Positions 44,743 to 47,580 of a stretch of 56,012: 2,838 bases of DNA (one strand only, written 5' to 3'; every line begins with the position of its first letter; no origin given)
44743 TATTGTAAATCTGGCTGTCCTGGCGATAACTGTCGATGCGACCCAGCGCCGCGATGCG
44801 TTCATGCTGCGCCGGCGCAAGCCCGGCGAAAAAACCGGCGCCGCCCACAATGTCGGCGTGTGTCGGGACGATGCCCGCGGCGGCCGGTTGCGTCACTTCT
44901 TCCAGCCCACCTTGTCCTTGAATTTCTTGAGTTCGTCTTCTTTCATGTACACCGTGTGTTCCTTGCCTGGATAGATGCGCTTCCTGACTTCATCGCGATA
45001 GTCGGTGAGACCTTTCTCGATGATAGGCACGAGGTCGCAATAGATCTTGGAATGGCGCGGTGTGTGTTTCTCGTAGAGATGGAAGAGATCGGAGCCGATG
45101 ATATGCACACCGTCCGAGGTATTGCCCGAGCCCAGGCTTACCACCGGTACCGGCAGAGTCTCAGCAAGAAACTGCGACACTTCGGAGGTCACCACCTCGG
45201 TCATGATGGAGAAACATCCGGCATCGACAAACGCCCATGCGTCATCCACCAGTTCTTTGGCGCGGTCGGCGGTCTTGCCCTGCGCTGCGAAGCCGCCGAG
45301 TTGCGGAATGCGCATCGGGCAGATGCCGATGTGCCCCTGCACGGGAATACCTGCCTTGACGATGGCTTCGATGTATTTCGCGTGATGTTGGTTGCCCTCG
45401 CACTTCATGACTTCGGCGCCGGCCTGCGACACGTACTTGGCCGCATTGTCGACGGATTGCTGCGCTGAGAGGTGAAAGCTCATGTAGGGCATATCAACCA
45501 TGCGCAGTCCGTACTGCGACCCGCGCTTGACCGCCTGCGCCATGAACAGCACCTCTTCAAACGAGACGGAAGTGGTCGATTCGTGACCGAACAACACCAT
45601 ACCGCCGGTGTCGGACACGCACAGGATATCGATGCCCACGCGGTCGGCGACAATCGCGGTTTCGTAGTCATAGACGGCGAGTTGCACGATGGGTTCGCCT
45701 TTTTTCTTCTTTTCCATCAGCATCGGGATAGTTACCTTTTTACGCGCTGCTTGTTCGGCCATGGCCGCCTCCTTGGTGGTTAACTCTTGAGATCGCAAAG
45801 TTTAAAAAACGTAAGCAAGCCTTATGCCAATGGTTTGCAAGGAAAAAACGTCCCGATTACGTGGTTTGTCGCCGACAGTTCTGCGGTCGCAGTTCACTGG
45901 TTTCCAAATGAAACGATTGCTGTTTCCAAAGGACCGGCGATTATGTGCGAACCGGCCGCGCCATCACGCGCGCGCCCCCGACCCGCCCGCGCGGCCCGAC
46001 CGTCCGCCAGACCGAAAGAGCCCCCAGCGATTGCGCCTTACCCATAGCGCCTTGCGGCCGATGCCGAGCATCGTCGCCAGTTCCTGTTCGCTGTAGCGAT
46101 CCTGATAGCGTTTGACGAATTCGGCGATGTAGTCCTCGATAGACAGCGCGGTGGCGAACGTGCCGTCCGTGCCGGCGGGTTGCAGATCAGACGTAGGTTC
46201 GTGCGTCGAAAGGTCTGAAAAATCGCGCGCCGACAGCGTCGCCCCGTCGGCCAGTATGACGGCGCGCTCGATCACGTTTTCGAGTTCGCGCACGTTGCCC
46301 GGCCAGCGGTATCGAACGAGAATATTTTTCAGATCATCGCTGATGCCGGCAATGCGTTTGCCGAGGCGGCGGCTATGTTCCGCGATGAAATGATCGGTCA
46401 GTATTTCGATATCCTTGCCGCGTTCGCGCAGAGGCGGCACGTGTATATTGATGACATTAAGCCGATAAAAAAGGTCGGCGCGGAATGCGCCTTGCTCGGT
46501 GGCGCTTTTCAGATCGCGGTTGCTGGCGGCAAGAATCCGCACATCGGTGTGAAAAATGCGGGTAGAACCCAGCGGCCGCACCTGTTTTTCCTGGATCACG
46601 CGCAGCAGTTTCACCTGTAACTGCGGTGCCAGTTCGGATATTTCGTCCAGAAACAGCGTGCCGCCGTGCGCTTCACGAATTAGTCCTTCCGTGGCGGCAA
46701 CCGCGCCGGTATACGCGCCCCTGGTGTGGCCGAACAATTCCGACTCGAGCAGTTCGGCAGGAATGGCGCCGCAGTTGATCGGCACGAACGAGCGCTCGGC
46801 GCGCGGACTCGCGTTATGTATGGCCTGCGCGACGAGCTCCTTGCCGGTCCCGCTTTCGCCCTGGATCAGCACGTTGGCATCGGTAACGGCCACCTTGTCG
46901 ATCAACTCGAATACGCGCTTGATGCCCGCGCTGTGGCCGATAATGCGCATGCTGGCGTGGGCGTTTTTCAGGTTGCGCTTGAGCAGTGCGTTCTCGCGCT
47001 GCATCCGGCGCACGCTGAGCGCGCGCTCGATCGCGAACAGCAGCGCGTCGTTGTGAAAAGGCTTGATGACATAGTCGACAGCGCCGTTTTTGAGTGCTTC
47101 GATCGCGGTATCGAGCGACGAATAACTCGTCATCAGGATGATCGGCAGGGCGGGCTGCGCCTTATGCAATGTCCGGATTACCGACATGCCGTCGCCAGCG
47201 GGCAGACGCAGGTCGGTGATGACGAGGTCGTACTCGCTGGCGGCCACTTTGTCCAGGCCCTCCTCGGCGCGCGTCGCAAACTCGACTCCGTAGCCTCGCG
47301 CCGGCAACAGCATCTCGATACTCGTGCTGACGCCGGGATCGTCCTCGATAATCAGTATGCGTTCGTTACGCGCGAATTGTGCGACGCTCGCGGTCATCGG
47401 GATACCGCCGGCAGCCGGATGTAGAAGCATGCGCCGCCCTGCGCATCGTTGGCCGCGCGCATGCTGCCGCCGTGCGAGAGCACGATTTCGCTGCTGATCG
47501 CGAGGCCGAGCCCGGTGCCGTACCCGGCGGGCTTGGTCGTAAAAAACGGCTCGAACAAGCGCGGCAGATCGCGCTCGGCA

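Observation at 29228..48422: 19-kb sigma-54-controlled island: Rieske oxygenase, ABC importer, THF-C1 enzymes and sulfite handling; a candidate C1-organosulfonate (methanesulfonate-like) catabolic system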

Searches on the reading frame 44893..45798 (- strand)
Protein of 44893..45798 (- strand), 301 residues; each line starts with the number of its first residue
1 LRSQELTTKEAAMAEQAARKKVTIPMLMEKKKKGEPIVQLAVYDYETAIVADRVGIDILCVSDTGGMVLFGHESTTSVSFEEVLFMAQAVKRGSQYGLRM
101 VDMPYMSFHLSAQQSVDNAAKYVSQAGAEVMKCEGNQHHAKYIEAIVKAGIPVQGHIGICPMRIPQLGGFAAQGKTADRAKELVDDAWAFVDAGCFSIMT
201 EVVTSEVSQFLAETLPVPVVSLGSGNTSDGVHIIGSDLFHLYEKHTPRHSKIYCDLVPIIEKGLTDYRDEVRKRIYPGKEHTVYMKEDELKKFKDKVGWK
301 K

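Call 4: search_protein_families(library=pfam, proteins=[window:44893-45798:-])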
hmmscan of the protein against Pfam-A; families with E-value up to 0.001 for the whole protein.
window:44893-45798:- (301 aa): 2 families
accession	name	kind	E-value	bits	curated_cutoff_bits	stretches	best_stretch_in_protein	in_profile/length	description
PF02548.21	Pantoate_transf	-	1.1e-78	264.7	28.7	1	21-278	1-258/259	Ketopantoate hydroxymethyltransferase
PF13714.12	PEP_mutase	-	0.00095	19.2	31.5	0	31-218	5-195/240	Phosphoenolpyruvate phosphomutase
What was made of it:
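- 44893..45762 (-): PanB-like hydroxymethyltransferase, msm-associated subfamily. Pantoate_transf 265 bits (call 4).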

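Call 6: search_protein_families(library=ncbifam, proteins=[window:44893-45798:-], max_evalue=0.00001)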
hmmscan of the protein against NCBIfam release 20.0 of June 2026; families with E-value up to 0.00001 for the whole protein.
window:44893-45798:- (301 aa): 2 families
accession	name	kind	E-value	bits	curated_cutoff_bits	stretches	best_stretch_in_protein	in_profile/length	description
NF001452.0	PRK00311.1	subfamily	8.5e-73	244.9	272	1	19-282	2-265/267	3-methyl-2-oxobutanoate hydroxymethyltransferase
TIGR00222.1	panB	equivalog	7.4e-65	219.1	207.55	1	21-282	3-262/264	3-methyl-2-oxobutanoate hydroxymethyltransferase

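Call 58: find_related_loci(query=window:44893-45762:-, collection=metagenome_contigs, flank=10000)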
Query window:44893-45762:- (289 aa) in metagenome_contigs; peptide patterns used: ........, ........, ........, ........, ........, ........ (x = any residue, [..] = any of these).
600 stretches matched a pattern (row limit reached: there are more); 385 encode a relative of the query (tblastn E <= 1e-3); the best 80 are kept; 80 distinct loci.
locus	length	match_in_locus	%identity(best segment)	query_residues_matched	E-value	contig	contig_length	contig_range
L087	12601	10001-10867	99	1-289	0e+0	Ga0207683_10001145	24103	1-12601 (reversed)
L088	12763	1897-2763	99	1-289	0e+0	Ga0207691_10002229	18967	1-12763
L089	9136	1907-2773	98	1-289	0e+0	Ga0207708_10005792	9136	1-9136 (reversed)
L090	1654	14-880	98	1-289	0e+0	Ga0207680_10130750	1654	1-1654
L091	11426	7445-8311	98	1-289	0e+0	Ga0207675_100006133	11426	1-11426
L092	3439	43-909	98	1-289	0e+0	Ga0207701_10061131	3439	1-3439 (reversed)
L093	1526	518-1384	97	1-289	0e+0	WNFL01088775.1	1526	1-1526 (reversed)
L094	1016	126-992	97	1-289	0e+0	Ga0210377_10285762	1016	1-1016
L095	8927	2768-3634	96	1-289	0e+0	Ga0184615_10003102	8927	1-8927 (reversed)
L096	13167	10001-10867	97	1-289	0e+0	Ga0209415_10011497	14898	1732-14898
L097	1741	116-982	96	1-289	0e+0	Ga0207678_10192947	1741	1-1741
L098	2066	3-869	95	1-289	0e+0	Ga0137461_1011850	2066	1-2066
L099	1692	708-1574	95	1-289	0e+0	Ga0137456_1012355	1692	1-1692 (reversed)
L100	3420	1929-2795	94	1-289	0e+0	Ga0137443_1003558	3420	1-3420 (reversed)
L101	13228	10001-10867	94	1-289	0e+0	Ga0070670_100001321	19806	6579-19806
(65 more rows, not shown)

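Call 60: search_solved_structures(query=window:44893-45762:-, max_evalue=1e-10, show_alignments=2)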
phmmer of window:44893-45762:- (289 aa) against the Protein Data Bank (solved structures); distinct sequences matched with E-value up to 1e-10: 5.
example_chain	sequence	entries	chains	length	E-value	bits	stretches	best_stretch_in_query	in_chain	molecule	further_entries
1oy0_A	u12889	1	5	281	3.3e-44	154.4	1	7-270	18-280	Ketopantoate hydroxymethyltransferase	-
1m3u_A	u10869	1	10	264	2.8e-43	151.4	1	8-271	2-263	3-methyl-2-oxobutanoate hydroxymethyltransferase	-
1o66_A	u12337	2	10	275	6e-37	130.6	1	10-270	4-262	3-methyl-2-oxobutanoate hydroxymethyltransferase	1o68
3vav_A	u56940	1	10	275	2.8e-36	128.4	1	3-270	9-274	3-methyl-2-oxobutanoate hydroxymethyltransferase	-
3ez4_A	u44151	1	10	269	3.6e-36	128.1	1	7-270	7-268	3-methyl-2-oxobutanoate hydroxymethyltransferase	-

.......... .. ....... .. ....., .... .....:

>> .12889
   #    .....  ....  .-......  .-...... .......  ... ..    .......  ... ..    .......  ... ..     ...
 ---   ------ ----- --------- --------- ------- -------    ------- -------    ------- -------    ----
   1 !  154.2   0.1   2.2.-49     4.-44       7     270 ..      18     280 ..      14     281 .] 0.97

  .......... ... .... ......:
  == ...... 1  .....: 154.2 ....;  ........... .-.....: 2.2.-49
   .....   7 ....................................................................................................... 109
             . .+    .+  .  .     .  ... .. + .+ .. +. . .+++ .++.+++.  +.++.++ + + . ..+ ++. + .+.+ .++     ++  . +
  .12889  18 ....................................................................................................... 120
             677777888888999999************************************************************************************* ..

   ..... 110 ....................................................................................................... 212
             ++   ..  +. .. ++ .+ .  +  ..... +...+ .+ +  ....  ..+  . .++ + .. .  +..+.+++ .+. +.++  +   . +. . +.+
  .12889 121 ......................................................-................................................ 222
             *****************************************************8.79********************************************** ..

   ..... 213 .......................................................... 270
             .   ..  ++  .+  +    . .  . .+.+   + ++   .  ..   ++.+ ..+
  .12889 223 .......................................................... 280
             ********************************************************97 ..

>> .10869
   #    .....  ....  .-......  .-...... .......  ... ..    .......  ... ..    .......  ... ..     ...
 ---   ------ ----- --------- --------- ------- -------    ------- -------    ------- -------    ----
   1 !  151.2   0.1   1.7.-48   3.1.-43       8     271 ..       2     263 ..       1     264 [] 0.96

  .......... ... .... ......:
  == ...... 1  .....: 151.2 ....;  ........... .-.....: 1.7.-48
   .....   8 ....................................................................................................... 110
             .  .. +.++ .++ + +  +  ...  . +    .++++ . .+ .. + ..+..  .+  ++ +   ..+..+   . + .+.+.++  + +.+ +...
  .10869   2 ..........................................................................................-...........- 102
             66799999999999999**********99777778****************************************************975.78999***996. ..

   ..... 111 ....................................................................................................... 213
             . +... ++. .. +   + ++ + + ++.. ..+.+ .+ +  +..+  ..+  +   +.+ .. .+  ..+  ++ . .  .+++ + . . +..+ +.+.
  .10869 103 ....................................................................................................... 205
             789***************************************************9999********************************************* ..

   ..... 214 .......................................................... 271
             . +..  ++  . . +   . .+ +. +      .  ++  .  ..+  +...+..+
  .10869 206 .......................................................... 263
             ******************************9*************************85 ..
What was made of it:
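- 44893..45762 (-): Catalytic residues are retained (call 60).
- Closest known: Ketopantoate hydroxymethyltransferase PanB. Different: Several canonical motifs are changed: GDS to SDT, GLTPQ to GICPM, DGQ to DGV (call 60).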

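Call 82: search_dna_similar(query=window:44893-45762:-, collection=plasmids, mode=protein, max_evalue=1e-40, max_rows=30)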
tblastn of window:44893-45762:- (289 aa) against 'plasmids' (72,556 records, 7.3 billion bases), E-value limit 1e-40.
Records with a match: 155; places in all: 160; records where one place covers at least 80% of the query: 155.
Best place of each record, by identity: <60% 155.
By first word of the organism name: Enterococcus 103; Bradyrhizobium 13; Paracoccus 10; Sinorhizobium 4; Raoultella 2; Listeria 2; Tsukamurella 1; Brevibacillus 1; Roseobacter 1; Marinovum 1; and 17 more.
By predicted mobility (MOB-suite, as given by PLSDB): non-mobilizable 76; conjugative 71; mobilizable 8.
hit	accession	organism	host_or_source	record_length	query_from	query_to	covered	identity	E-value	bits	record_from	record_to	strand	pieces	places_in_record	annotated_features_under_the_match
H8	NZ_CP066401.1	Enterococcus faecium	Homo sapiens,cell culture,rectal swab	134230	9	281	94%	37.0%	4e-55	198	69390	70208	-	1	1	panB: 3-methyl-2-oxobutanoate hydroxymethyltransferase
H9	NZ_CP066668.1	Enterococcus faecium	Homo sapiens,cell culture,rectal swab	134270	9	281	94%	37.0%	4e-55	198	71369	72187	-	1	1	panB: 3-methyl-2-oxobutanoate hydroxymethyltransferase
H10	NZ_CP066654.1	Enterococcus faecium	Homo sapiens,cell culture,rectal swab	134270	9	281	94%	37.0%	4e-55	198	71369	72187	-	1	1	panB: 3-methyl-2-oxobutanoate hydroxymethyltransferase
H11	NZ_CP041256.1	Enterococcus faecium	Homo sapiens,infection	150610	9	281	94%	37.0%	4e-55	198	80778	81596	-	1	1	panB: 3-methyl-2-oxobutanoate hydroxymethyltransferase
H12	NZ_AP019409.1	Enterococcus faecium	Homo sapiens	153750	9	281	94%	37.0%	4e-55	198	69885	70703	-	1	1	panB: 3-methyl-2-oxobutanoate hydroxymethyltransferase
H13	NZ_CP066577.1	Enterococcus faecium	Homo sapiens,cell culture,rectal swab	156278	9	281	94%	37.0%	4e-55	198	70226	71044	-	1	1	panB: 3-methyl-2-oxobutanoate hydroxymethyltransferase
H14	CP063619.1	Enterococcus faecium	Homo sapiens,rectal swab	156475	9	281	94%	37.0%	4e-55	198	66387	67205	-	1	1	panB: 3-methyl-2-oxobutanoate hydroxymethyltransferase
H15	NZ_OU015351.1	Enterococcus faecium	Homo sapiens,hepatic abscess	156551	9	281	94%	37.0%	4e-55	198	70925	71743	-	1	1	panB: 3-methyl-2-oxobutanoate hydroxymethyltransferase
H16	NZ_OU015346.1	Enterococcus faecium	Homo sapiens,blood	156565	9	281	94%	37.0%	4e-55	198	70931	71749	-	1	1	panB: 3-methyl-2-oxobutanoate hydroxymethyltransferase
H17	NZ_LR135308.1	Enterococcus faecium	-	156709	9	281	94%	37.0%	4e-55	198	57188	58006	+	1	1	panB: 3-methyl-2-oxobutanoate hydroxymethyltransferase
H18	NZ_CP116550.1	Enterococcus faecium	Bos taurus,whole organism,fecal sample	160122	9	281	94%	37.0%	4e-55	198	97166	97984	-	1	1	panB: 3-methyl-2-oxobutanoate hydroxymethyltransferase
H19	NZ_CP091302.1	Enterococcus faecium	Homo sapiens,Fecal Swap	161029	9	281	94%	37.0%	4e-55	198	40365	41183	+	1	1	panB: 3-methyl-2-oxobutanoate hydroxymethyltransferase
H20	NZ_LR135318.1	Enterococcus faecium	-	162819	9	281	94%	37.0%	4e-55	198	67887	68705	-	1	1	panB: 3-methyl-2-oxobutanoate hydroxymethyltransferase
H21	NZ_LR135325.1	Enterococcus faecium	-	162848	9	281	94%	37.0%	4e-55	198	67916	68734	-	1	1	panB: 3-methyl-2-oxobutanoate hydroxymethyltransferase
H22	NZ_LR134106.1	Enterococcus faecium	-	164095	9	281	94%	37.0%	4e-55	198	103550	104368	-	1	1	panB: 3-methyl-2-oxobutanoate hydroxymethyltransferase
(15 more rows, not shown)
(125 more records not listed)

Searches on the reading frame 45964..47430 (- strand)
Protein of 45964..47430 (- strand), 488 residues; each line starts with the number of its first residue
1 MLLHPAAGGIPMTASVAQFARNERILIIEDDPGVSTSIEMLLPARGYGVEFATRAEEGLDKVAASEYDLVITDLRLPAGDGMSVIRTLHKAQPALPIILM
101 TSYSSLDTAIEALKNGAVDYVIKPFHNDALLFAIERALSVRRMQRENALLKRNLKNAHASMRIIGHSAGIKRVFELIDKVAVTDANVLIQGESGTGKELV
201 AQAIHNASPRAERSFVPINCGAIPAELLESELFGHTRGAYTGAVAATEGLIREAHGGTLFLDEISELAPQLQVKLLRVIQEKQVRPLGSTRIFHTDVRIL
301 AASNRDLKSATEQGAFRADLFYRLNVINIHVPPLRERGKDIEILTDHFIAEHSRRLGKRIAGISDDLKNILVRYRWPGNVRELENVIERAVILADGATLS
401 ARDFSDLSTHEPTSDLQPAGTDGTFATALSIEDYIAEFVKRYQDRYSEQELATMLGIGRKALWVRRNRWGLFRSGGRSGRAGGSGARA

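Call 4: search_protein_families(library=pfam, proteins=[window:45964-47430:-])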
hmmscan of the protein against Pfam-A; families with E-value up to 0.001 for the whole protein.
window:45964-47430:- (488 aa): 10 families
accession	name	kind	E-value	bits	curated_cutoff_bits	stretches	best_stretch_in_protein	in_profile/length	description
PF00158.32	Sigma54_activat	-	3.3e-69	232.3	20.2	1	163-330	1-168/168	Sigma-54 interaction domain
PF00072.30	Response_reg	-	1.1e-26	93.6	30.2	1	25-134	1-110/111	Response regulator receiver domain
PF25601.1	AAA_lid_14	-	2e-25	88.8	27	1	335-410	1-76/87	AAA+ ATPase lid domain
PF14532.12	Sigma54_activ_2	-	2.3e-22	80.1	25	1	164-334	1-138/138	Sigma-54 interaction domain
PF07728.20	AAA_5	-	2.6e-09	37.6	22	1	186-306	1-124/139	AAA domain (dynein-related subfamily)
PF01078.27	Mg_chelatase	-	6e-06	26.2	20.3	0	242-285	93-136/207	Magnesium chelatase, subunit ChlI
PF07724.20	AAA_2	-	1.6e-05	25.5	27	1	185-313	4-133/166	AAA domain (Cdc48 subfamily)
PF00004.35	AAA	-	6.2e-05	23.9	21.2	1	187-305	1-110/131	ATPase family associated with various cellular activities (AAA)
PF13191.12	AAA_16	-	0.00053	21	32.6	0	166-279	5-102/167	AAA ATPase domain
PF07726.17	AAA_3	-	0.00062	20.1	27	0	187-304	2-111/131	ATPase family associated with various cellular activities (AAA)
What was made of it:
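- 45964..47430 (-): NtrC-family response regulator / sigma-54 activator. Response_reg, Sigma54_activat (232 bits) and AAA_lid_14 domains (call 4).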

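Call 6: search_protein_families(library=ncbifam, proteins=[window:45964-47430:-], max_evalue=0.00001)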
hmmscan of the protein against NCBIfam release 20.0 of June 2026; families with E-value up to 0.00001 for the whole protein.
window:45964-47430:- (488 aa): 108 families (the best 25 are shown)
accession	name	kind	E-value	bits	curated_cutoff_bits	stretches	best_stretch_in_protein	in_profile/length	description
NF008469.0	PRK11361.1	equivalog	1.6e-124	416.1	714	1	22-466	4-451/461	acetoacetate metabolism transcriptional regulator AtoC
TIGR01818.1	ntrC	equivalog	5.4e-119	398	558.6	1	25-442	1-414/463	nitrogen regulation protein NR(I)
TIGR02915.1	PEP_resp_reg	equivalog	2.4e-112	376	502.6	1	25-405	1-383/445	PEP-CTERM-box response regulator transcription factor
NF007689.0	PRK10365.1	equivalog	5.8e-112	374.7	760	1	24-412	7-390/441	sigma-54-dependent response regulator transcription factor ZraR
NF011695.0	PRK15115.1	equivalog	1.2e-111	373.6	763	1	22-399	6-373/445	two-component system response regulator GlrR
NF041946.1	LuxO_transreg_Vib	equivalog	6.1e-105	351.7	800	1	28-400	2-372/463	quorum-sensing sigma-54 dependent transcriptional regulator LuxO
NF051870.1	NAssimRespRegNtrX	equivalog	4.5e-100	335.7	600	1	24-429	3-404/452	nitrogen assimilation response regulator NtrX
NF008176.1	PRK10923.1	equivalog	8.1e-98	328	620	1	24-406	5-383/469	nitrogen regulation protein NR(I)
TIGR01817.1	nifA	equivalog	3e-97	326.6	528.85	1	149-414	184-448/534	nif-specific transcriptional activator NifA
NF038308.1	RNA_repair_RtcR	equivalog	3e-96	323.4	650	1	108-467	125-492/530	RNA repair transcriptional activator RtcR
NF003451.0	PRK05022.1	equivalog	2.5e-95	320.1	476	1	139-451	164-480/512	nitric oxide reductase transcriptional regulator NorR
NF050807.1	TransRegFlbDCaul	equivalog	2.3e-92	310.3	750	1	27-405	5-362/454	sigma-54-dependent transcriptional regulator FlbD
NF041552.1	TF_PrdR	equivalog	8.2e-92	308.4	795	1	149-402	253-508/577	sigma-54 dependent transcriptional regulator PrdR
NF049963.1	RespRegFlgRCampy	domain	2.7e-91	306.6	750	1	25-404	3-377/429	fla regulon two-component system response regulator FlgR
NF011958.0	PRK15429.1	equivalog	2e-84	284.5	830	1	141-471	358-686/692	formate hydrogenlyase transcriptional activator FlhA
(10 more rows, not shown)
